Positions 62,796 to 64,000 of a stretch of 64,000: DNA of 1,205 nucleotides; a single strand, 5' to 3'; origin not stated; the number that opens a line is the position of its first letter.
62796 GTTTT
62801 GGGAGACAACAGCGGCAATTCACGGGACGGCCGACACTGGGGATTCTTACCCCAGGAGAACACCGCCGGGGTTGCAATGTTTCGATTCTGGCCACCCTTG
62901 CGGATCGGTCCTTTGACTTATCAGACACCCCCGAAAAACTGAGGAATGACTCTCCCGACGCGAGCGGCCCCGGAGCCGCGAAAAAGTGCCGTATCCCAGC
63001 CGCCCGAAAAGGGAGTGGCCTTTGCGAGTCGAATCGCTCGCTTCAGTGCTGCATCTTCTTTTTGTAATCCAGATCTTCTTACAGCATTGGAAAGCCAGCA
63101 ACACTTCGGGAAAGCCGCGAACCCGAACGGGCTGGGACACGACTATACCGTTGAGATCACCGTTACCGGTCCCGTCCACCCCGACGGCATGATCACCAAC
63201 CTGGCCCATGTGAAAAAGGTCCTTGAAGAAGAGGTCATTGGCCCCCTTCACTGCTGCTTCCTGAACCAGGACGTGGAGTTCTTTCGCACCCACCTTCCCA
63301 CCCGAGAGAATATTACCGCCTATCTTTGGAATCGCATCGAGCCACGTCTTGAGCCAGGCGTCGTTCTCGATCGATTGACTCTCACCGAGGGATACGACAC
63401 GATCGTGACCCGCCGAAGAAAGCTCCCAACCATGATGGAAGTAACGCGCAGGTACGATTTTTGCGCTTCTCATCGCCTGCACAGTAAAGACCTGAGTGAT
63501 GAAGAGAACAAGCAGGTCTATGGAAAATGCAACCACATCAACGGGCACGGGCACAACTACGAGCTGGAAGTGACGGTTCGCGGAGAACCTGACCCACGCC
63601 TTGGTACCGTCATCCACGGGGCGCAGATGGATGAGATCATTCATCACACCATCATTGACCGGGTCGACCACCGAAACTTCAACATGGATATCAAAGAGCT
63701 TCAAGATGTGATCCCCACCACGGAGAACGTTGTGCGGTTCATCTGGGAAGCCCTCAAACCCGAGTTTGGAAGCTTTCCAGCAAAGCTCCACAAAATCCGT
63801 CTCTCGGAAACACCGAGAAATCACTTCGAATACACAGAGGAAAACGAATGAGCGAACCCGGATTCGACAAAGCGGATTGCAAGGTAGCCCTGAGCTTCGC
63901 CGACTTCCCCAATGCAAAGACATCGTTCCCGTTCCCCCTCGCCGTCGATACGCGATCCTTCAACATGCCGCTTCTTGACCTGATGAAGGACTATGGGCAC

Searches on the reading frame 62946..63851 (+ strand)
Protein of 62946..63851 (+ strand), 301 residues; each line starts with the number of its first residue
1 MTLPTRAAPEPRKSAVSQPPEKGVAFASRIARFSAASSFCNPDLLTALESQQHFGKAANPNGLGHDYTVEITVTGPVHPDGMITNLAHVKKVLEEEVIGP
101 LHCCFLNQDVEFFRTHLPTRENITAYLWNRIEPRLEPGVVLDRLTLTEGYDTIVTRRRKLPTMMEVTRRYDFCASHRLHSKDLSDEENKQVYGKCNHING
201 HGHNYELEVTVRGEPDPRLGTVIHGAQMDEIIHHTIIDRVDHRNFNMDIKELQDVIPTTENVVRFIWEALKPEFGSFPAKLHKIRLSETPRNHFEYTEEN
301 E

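Call 4: search_protein_families(library=pfam, proteins=[window:62946-63851:+], max_evalue=0.1)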
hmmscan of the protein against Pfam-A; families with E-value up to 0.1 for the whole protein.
window:62946-63851:+ (301 aa): 1 family
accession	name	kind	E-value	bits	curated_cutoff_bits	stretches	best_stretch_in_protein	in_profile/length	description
PF01242.24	PTPS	-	5.8e-53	178.4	22.4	2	165-299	1-121/121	6-pyruvoyl tetrahydropterin synthase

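Call 5: search_protein_families(library=ncbifam, proteins=[window:62946-63851:+], max_evalue=0.1)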
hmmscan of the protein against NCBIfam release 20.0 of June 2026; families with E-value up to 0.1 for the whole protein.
window:62946-63851:+ (301 aa): 3 families
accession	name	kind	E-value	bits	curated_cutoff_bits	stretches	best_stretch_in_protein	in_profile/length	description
TIGR00039.1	6PTHBS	subfamily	3.3e-35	121.1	125.5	2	163-298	1-121/124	6-pyruvoyl tetrahydropterin synthase/6-carboxytetrahydropterin synthase family protein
TIGR03367.1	queuosine_QueD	equivalog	3.2e-25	88.4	89.25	2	166-271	2-91/92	6-carboxytetrahydropterin synthase QueD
TIGR03112.1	6_pyr_pter_rel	hypoth_equivalog_domain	6.1e-10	39.4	69.35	2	199-291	21-107/113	6-pyruvoyl tetrahydropterin synthase-related domain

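Call 60: find_encoding_contigs(protein=window:62946-63851:+, flank=10000, max_places=3)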
Protein window:62946-63851:+ (301 aa): 1 contig read that carries it; 1 place shown.
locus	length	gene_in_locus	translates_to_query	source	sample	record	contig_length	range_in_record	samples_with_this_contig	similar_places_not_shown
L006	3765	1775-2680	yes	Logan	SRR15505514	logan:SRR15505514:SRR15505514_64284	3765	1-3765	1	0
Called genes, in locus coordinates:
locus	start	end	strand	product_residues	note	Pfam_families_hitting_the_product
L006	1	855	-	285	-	?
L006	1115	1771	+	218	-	PF10502:Peptidase_S26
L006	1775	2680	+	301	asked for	PF01242:PTPS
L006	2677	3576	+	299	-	PF01261:AP_endonuc_2 (weak)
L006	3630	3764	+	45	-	?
